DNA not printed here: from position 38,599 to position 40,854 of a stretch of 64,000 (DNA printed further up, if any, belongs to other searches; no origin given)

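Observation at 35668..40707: A single 1,679-aa lipoprotein fusing a GH106-like glycosidase, a histidine acid phosphatase and a GDPD phosphodiesterase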

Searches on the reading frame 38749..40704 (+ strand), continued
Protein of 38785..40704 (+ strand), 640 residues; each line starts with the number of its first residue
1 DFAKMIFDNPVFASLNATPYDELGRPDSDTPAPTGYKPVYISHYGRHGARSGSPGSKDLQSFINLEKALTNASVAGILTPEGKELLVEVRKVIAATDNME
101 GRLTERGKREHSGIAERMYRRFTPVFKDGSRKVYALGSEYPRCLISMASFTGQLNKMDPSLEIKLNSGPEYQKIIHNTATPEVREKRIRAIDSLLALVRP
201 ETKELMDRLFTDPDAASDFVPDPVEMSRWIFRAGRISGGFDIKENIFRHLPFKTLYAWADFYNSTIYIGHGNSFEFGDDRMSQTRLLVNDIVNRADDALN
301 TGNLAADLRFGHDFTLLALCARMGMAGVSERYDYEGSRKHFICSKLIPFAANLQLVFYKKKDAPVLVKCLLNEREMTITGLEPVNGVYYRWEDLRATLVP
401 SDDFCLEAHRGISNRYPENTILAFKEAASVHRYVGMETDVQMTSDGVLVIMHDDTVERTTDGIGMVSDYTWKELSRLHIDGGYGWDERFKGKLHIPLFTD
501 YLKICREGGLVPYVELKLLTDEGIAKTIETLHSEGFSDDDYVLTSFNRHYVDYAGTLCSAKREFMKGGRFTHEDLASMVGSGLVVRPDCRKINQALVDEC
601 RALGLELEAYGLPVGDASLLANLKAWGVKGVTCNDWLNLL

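Call 56: fold_search(model_id=the predicted structure, library=pdb)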
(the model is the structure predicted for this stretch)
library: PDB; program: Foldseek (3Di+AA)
matches with E <= 10: 1210; with E <= 0.001: 134
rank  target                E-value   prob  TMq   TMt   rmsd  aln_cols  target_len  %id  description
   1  7r5y_B                2.7e-28  1.00  0.56  0.88   2.6       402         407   28  Crystal Structure of Prevotella sp. CAG:617 Multiple Inositol Polyphosphate Phosphatase, complex with myo-inositol hex (released 2022-05-18)
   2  7r5y_D                1.1e-27  1.00  0.56  0.87   3.0       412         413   27  Crystal Structure of Prevotella sp. CAG:617 Multiple Inositol Polyphosphate Phosphatase, complex with myo-inositol hex (released 2022-05-18)
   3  7r5y_C                1.2e-27  1.00  0.56  0.88   2.5       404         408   28  Crystal Structure of Prevotella sp. CAG:617 Multiple Inositol Polyphosphate Phosphatase, complex with myo-inositol hex (released 2022-05-18)
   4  7r5y_A                1.2e-27  1.00  0.56  0.87   2.6       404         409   28  Crystal Structure of Prevotella sp. CAG:617 Multiple Inositol Polyphosphate Phosphatase, complex with myo-inositol hex (released 2022-05-18)
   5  7r5y_E                5.5e-27  1.00  0.56  0.87   2.9       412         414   27  Crystal Structure of Prevotella sp. CAG:617 Multiple Inositol Polyphosphate Phosphatase, complex with myo-inositol hex (released 2022-05-18)
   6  9qyv_B                1.7e-26  1.00  0.51  0.82   3.3       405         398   23  MINPP1 from Bacteroides thetaiotaomicron Q276W mutant complex with myo-inositol hexakissulfate (released 2025-05-14)
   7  9qz0_BA               8.5e-26  1.00  0.51  0.82   4.0       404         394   22  MINPP1 from Bacteroides thetaiotaomicron E325N mutant complex with myo-inositol hexakisphosphate (released 2025-05-14)
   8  9qz0_AA               1.2e-25  1.00  0.51  0.82   3.9       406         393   23  MINPP1 from Bacteroides thetaiotaomicron E325N mutant complex with myo-inositol hexakisphosphate (released 2025-05-14)
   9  9qyy_A                1.4e-25  1.00  0.51  0.81   3.9       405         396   23  MINPP1 from Bacteroides thetaiotaomicron R183 mutant (released 2025-05-07)
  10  5cx4_A                1.6e-25  1.00  0.51  0.81   3.9       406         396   23  Crystal Structure of a Multiple Inositol Polyphosphate Phosphatase (released 2016-08-17)
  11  9qyx_B                1.7e-25  1.00  0.51  0.82   3.2       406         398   22  MINPP1 from Bacteroides thetaiotaomicron T30E mutant complex with myo-inositol hexakissulfate (released 2025-05-14)
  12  9qyw_A                1.8e-25  1.00  0.53  0.83   3.3       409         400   22  MINPP1 from Bacteroides thetaiotaomicron R275W mutant complex with myo-inositol hexakissulfate (released 2025-05-14)
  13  4fdt_A                1.9e-25  1.00  0.51  0.82   3.7       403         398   23  Crystal Structure of a Multiple Inositol Polyphosphate Phosphatase (released 2014-01-29)
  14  4fdu_A                1.9e-25  1.00  0.51  0.81   3.8       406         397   23  Crystal Structure of a Multiple Inositol Polyphosphate Phosphatase (released 2014-01-29)
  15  9qz3_A                2.0e-25  1.00  0.50  0.80   3.8       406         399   22  MINPP1 from Bacteroides thetaiotaomicron T30I mutant complex with myo-inositol hexakissulfate (released 2025-05-14)
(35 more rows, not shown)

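Call 62: search_protein_families(library=pfam, proteins=[L024:499-2916:+, L024:2922-5114:+, L024:5535-8360:+, L008:13599-14651:-, L008:16191-17135:+, L008:17155-18249:+, L008:18422-20026:-], max_evalue=0.001)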
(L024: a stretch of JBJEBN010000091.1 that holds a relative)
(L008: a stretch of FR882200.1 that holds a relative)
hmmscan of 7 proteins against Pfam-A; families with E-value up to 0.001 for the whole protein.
L024:499-2916:+ (806 aa): 3 families
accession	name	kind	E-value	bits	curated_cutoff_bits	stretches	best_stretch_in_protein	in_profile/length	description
PF13347.12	MFS_2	-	1.7e-73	248.1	27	1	13-449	2-426/427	MFS/sugar transport protein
PF00150.24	Cellulase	-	2e-46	159.2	23.5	1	500-771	1-271/272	Cellulase (glycosyl hydrolase family 5)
PF07690.21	MFS_1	-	1.3e-12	47.8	33.4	1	22-384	9-344/347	Major Facilitator Superfamily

L024:2922-5114:+ (731 aa): 4 families
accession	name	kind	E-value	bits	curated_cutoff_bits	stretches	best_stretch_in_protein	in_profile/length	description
PF02065.24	Melibiase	-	5.6e-118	394.3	27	1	270-619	2-347/347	Melibiase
PF16875.11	Glyco_hydro_36N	-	1.7e-40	139.6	27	1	42-265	4-253/253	Glycosyl hydrolase family 36 N-terminal domain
PF16874.11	Glyco_hydro_36C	-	4.1e-21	75.7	27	1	634-728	2-77/77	Glycosyl hydrolase family 36 C-terminal domain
PF02638.21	GHL10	-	1.6e-07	31.2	27.9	1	376-472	73-172/311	Glycosyl hydrolase-like 10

L024:5535-8360:+ (942 aa): 1 family
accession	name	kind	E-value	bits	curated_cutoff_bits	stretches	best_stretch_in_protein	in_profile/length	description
PF02415.23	Chlam_PMP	-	2.1e-06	27.8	20.6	0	491-506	2-17/19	Chlamydia polymorphic membrane protein (Chlamydia_PMP) repeat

L008:13599-14651:- (350 aa): 0 families

L008:16191-17135:+ (315 aa): 1 family
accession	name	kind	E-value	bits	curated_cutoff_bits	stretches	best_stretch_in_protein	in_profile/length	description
PF13651.11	EcoRI_methylase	-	1.1e-135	452.9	26.4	1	6-294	1-305/345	Adenine-specific methyltransferase EcoRI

L008:17155-18249:+ (365 aa): 3 families
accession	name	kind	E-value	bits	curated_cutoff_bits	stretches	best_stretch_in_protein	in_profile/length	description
PF03235.19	GmrSD_N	-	1.8e-19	71.1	33.2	1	34-154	13-198/199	GmrSD restriction endonuclease, N-terminal domain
PF01844.29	HNH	-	1.3e-12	48.1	21.4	1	320-365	4-47/47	HNH endonuclease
PF14279.12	HNH_5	-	4e-07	30.3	27.5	1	331-364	12-45/56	HNH endonuclease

L008:18422-20026:- (534 aa): 3 families
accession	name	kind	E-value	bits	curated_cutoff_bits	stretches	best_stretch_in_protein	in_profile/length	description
PF13091.12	PLDc_2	-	1.5e-41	141.8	27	2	379-500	6-130/132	PLD-like domain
PF00614.28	PLDc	-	2.6e-12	46.6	21.9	2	227-253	2-28/28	Phospholipase D Active site motif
PF13396.11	PLDc_N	-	5.2e-10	39.6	23.3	1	22-62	2-41/42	Phospholipase_D-nuclease N-terminal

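Call 67: search_protein_representatives(protein=window:38788-40704:+)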
Query: 639 residues. Proteins with E-value up to 0.001 (for the whole library): 26086; up to 1e-10: 5270; up to 1e-30: 456. The best 150 are listed.
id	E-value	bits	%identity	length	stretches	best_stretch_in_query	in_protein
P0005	0.0e+00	1075.9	75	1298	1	2-639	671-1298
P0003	3.5e-243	825.1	58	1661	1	1-638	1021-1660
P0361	8.3e-95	334.9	58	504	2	399-638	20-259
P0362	1.8e-93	330.5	45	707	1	5-395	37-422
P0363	3.7e-88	312.9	33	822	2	23-396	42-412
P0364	9.5e-84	298.4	41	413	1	1-394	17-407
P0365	5.8e-82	292.5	35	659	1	5-634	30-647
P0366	1.6e-79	284.4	38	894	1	7-397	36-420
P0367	8.8e-79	282.0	29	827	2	30-397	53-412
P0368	1.1e-78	281.6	39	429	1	3-397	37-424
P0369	6.0e-78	279.2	42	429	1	6-396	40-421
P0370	2.6e-77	277.1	41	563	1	9-395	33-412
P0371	5.9e-77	275.9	39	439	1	26-397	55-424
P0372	1.4e-76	274.7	40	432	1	3-401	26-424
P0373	2.2e-76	274.1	39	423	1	4-395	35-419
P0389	5.5e-69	249.6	31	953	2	9-397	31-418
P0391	2.7e-68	247.3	38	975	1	4-395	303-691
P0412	8.5e-61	222.5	34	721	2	24-399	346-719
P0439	5.4e-56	206.7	37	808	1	15-397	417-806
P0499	1.0e-47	179.3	37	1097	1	27-394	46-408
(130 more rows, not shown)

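Call 68: search_protein_families(library=pfam, proteins=[P0365, P0361, P0362, P0363, P0366, P0391, P0389, P0499, P0412, P0439], max_evalue=0.001)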
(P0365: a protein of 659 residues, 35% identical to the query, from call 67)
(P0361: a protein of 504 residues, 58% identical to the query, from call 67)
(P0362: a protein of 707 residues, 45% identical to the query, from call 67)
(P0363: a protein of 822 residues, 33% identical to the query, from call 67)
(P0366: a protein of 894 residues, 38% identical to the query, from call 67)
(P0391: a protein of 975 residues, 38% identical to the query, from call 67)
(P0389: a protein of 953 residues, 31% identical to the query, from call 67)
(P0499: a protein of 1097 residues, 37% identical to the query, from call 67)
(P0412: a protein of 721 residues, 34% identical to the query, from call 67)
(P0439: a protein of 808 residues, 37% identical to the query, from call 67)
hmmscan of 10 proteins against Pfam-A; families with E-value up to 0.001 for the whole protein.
P0365 (659 aa): 3 families
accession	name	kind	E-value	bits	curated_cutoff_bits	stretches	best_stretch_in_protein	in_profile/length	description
PF03009.23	GDPD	-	3.8e-26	93.1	23.6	1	432-649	1-243/244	Glycerophosphoryl diester phosphodiesterase family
PF00328.27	His_Phos_2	-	2.5e-11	44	23.6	1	115-394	55-354/354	Histidine phosphatase superfamily (branch 2)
PF13653.12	GDPD_2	-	1.5e-06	28.9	27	1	620-649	1-30/30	Glycerophosphoryl diester phosphodiesterase family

P0361 (504 aa): 2 families
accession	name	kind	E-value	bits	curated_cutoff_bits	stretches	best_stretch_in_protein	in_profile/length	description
PF03009.23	GDPD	-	5.2e-50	171.3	23.6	2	29-148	1-117/244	Glycerophosphoryl diester phosphodiesterase family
PF13653.12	GDPD_2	-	3.1e-10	40.6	27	1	462-490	1-29/30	Glycerophosphoryl diester phosphodiesterase family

P0362 (707 aa): 1 family
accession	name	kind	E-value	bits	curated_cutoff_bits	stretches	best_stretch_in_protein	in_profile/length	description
PF00328.27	His_Phos_2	-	1e-07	32.1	23.6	1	75-184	10-127/354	Histidine phosphatase superfamily (branch 2)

P0363 (822 aa): 1 family
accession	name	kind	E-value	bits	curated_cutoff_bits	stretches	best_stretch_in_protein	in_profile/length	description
PF00328.27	His_Phos_2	-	4.1e-22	79.5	23.6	2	113-388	59-354/354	Histidine phosphatase superfamily (branch 2)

P0366 (894 aa): 3 families
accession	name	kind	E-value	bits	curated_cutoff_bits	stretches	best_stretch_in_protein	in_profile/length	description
PF00728.28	Glyco_hydro_20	-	8.8e-116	387.5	22.3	1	510-857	1-347/348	Glycosyl hydrolase family 20, catalytic domain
PF00328.27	His_Phos_2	-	1.1e-07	32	23.6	1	72-187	10-122/354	Histidine phosphatase superfamily (branch 2)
PF02838.20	Glyco_hydro_20b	-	5.7e-07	30.8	26.1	1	450-506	66-123/124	Glycosyl hydrolase family 20, domain 2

P0391 (975 aa): 1 family
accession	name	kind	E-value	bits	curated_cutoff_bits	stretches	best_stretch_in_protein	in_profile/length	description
PF00328.27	His_Phos_2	-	1e-07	32.1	23.6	1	392-667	62-354/354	Histidine phosphatase superfamily (branch 2)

P0389 (953 aa): 2 families
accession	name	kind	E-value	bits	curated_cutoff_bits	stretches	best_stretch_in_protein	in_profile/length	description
PF00328.27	His_Phos_2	-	3.8e-21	76.3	23.6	2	478-797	10-341/354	Histidine phosphatase superfamily (branch 2)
PF16371.11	MetallophosN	-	3.8e-09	37.1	35.6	1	860-912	1-52/77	N terminal of Calcineurin-like phosphoesterase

P0499 (1097 aa): 5 families
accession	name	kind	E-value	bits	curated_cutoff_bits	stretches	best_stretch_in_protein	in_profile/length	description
PF00295.23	Glyco_hydro_28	-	5.7e-18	65.5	22.9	1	787-1013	51-249/324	Glycosyl hydrolases family 28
PF03372.29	Exo_endo_phos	-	3e-13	50.5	24.5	1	427-677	1-225/225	Endonuclease/Exonuclease/phosphatase family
PF13229.12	Beta_helix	-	0.00022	21.3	25.9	1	865-971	27-117/158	Right handed beta helix region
PF05048.19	NosD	-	0.00055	19.9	23.6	0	883-962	11-80/212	Periplasmic copper-binding protein (NosD)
PF00328.27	His_Phos_2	-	0.00062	19.7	23.6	0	63-162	9-111/354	Histidine phosphatase superfamily (branch 2)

P0412 (721 aa): 3 families
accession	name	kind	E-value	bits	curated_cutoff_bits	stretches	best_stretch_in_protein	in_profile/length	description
PF03009.23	GDPD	-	9.1e-26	91.9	23.6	1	53-146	1-96/244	Glycerophosphoryl diester phosphodiesterase family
PF16387.11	DUF4996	-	1.2e-22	80.8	33.7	1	205-310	1-102/102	Domain of unknown function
PF00328.27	His_Phos_2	-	6.5e-06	26.2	23.6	1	367-691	10-354/354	Histidine phosphatase superfamily (branch 2)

P0439 (808 aa): 2 families
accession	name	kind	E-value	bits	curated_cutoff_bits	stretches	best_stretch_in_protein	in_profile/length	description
PF09992.14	NAGPA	-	9.4e-22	78.4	25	1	222-392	7-169/169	Phosphodiester glycosidase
PF00328.27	His_Phos_2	-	5.5e-10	39.6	23.6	1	446-780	10-354/354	Histidine phosphatase superfamily (branch 2)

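Call 76: find_encoding_contigs(protein=P0365, flank=10000, max_places=1)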
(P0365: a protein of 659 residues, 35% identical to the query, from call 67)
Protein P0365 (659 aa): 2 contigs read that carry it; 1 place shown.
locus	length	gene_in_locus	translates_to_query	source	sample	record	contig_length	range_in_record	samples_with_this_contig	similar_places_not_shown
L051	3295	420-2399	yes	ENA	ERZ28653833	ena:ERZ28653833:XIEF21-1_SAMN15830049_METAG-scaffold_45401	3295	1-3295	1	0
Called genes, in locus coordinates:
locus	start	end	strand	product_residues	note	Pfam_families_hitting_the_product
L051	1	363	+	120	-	?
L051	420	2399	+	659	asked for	PF00328:His_Phos_2, PF03009:GDPD, PF13653:GDPD_2 (weak)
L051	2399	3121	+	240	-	PF24741:AlkZ-rel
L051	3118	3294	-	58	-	?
